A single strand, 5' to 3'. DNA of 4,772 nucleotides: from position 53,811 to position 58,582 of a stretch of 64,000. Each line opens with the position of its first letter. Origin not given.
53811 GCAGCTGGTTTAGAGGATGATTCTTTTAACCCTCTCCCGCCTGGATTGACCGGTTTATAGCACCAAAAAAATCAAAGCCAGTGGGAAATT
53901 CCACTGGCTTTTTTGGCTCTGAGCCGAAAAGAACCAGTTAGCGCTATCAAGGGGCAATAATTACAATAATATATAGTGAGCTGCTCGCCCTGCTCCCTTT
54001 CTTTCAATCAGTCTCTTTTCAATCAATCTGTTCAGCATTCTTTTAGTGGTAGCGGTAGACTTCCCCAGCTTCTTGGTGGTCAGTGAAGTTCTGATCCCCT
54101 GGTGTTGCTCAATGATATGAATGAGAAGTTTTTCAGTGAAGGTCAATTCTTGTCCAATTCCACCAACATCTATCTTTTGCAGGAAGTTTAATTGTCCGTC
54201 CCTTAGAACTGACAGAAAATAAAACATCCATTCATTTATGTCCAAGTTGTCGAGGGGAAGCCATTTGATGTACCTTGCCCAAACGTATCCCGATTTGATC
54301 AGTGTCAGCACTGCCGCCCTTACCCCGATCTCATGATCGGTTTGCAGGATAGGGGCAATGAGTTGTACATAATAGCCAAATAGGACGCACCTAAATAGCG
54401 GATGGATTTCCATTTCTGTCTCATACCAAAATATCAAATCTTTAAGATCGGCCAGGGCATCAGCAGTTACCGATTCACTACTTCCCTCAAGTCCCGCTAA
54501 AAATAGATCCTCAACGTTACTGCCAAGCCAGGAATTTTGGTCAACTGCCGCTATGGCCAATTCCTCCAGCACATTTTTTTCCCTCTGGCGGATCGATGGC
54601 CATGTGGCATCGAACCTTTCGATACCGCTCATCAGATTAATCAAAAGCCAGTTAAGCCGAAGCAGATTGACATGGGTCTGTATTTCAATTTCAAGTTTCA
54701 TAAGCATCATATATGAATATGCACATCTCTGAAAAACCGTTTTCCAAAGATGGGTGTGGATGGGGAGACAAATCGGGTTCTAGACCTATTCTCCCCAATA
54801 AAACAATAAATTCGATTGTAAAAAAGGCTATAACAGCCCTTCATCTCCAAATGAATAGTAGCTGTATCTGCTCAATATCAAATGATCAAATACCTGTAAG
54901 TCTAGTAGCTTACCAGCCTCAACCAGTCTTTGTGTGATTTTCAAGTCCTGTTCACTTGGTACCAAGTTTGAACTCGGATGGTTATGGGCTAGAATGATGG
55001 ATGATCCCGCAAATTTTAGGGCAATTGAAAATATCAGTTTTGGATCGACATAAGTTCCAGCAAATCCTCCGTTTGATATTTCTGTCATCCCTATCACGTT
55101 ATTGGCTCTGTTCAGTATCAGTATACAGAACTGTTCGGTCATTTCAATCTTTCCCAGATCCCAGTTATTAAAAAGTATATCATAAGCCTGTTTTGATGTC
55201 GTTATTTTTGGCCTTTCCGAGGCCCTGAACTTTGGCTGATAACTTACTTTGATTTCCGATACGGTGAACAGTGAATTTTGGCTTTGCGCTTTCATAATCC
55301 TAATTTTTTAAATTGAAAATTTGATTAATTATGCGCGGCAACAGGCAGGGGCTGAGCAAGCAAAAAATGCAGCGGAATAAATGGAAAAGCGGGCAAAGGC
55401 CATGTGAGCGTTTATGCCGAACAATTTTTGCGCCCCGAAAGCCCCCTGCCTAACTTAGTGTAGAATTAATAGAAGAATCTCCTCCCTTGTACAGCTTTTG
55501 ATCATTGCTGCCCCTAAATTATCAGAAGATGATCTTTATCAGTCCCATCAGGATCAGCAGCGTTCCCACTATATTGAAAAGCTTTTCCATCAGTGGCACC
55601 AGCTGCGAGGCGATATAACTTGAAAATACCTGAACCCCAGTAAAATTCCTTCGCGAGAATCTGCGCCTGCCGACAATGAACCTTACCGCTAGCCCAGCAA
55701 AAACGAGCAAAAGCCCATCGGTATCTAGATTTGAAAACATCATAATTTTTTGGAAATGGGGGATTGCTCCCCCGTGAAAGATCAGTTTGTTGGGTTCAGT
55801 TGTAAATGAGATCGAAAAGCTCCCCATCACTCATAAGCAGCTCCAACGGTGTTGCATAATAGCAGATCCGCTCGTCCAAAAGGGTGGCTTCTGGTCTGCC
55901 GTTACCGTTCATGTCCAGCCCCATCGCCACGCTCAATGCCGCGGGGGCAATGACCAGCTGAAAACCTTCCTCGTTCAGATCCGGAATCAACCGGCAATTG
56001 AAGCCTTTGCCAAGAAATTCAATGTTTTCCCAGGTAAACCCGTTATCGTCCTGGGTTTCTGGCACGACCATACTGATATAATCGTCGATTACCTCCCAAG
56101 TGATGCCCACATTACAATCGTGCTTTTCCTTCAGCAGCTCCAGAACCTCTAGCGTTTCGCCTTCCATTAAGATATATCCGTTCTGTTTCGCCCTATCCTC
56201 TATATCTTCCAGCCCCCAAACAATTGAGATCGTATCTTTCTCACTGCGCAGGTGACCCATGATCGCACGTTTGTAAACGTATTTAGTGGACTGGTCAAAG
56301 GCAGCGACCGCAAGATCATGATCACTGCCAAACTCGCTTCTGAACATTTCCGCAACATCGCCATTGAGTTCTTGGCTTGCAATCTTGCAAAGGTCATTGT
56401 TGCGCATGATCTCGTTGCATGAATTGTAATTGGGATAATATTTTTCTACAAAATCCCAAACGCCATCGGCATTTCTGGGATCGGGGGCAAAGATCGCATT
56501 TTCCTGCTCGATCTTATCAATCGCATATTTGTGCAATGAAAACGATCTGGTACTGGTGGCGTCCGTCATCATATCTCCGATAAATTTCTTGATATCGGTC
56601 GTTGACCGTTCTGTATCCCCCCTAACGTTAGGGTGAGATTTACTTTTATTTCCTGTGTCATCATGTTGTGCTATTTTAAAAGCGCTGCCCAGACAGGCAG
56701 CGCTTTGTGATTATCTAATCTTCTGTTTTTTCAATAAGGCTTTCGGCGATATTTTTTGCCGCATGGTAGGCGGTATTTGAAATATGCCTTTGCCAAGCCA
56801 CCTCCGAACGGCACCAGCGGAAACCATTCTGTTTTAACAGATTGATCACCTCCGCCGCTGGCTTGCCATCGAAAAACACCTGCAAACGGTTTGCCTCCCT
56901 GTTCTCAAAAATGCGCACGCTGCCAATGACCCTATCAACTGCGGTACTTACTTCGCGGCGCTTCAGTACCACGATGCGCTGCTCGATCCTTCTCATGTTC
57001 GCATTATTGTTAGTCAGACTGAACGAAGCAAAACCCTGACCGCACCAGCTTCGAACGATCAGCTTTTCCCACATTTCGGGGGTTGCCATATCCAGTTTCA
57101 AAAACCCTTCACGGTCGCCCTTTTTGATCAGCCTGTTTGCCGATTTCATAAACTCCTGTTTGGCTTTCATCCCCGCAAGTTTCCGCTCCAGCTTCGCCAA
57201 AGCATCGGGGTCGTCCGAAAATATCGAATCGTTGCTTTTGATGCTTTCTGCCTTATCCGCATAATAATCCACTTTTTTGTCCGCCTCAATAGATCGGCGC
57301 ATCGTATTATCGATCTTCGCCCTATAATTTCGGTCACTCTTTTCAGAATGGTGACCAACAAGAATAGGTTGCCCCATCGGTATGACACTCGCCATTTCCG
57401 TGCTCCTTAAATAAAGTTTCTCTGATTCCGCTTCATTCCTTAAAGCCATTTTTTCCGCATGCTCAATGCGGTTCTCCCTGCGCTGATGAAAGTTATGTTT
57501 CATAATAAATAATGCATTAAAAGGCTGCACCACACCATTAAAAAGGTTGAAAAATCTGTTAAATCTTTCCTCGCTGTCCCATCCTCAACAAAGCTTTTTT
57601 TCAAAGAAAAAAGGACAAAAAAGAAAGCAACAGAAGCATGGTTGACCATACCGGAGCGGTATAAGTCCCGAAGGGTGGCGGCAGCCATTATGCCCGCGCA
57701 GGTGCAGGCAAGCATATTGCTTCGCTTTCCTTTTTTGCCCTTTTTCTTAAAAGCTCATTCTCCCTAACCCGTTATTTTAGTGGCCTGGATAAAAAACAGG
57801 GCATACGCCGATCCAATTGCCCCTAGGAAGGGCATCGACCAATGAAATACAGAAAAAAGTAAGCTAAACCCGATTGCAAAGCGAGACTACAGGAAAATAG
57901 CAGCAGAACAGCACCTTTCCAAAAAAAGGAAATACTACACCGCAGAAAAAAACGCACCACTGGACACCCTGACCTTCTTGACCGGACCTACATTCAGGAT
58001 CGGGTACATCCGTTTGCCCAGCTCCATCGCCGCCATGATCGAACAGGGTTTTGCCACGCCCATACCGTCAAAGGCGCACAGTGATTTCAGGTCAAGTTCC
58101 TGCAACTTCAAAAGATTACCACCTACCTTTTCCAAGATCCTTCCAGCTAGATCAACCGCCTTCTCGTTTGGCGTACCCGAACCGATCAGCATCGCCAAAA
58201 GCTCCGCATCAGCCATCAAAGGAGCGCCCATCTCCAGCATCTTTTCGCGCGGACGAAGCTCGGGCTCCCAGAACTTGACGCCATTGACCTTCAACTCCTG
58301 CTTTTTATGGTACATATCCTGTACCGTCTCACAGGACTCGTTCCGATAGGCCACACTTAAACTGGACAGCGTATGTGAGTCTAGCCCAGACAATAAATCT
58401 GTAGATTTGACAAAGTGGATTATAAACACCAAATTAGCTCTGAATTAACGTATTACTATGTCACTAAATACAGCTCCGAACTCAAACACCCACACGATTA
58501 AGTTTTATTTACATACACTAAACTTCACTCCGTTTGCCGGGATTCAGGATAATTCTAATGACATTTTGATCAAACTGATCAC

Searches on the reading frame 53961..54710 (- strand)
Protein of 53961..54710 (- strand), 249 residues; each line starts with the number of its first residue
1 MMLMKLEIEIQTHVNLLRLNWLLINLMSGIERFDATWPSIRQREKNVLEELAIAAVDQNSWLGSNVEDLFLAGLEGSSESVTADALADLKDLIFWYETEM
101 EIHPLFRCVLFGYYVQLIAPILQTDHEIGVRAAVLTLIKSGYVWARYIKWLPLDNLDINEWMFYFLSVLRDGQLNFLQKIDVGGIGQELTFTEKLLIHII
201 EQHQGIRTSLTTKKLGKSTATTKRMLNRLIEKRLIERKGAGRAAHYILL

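Call 73: search_protein_families(library=pfam, proteins=[window:53961-54710:-], max_evalue=0.001)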
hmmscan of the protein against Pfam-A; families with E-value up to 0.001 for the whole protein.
window:53961-54710:- (249 aa): 1 family
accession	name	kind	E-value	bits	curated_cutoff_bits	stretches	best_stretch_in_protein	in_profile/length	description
PF03965.22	Penicillinase_R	-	0.00078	20.2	22.6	0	198-247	10-63/115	Penicillinase repressor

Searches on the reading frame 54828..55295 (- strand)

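Call 73: search_protein_families(library=pfam, proteins=[window:54828-55295:-], max_evalue=0.001)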
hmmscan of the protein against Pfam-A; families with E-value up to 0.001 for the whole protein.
window:54828-55295:- (155 aa): 1 family
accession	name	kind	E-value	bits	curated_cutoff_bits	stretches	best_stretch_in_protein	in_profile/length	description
PF04002.20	RadC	-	6e-35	120.2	22.1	1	31-154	1-121/121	RadC-like JAB domain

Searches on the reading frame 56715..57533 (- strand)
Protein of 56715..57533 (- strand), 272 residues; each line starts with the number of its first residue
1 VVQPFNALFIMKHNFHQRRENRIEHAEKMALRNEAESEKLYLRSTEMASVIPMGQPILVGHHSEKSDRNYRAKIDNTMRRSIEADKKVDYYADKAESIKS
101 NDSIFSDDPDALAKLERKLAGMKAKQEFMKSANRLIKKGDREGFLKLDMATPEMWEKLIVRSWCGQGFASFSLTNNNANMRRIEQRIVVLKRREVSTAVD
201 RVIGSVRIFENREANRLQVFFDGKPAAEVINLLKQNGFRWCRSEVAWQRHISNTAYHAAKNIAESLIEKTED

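Call 73: search_protein_families(library=pfam, proteins=[window:56715-57533:-], max_evalue=0.001)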
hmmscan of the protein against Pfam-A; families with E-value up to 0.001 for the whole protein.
window:56715-57533:- (272 aa): 1 family
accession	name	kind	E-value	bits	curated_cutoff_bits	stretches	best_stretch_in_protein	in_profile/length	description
PF12083.13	DUF3560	-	6.4e-41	139.8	27.2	1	14-136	1-123/124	Domain of unknown function (DUF3560)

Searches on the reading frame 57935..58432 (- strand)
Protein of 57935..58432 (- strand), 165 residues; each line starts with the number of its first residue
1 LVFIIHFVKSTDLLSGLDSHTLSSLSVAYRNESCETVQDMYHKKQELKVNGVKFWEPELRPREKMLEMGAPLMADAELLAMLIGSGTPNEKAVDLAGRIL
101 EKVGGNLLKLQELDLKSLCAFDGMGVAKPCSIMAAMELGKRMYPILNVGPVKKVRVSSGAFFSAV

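Call 73: search_protein_families(library=pfam, proteins=[window:57935-58432:-], max_evalue=0.001)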
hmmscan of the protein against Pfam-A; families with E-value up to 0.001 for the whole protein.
window:57935-58432:- (165 aa): 1 family
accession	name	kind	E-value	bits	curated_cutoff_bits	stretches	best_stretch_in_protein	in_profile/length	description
PF20582.4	UPF0758_N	-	3.3e-22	78.8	27.1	1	53-128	2-75/77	UPF0758 N-terminal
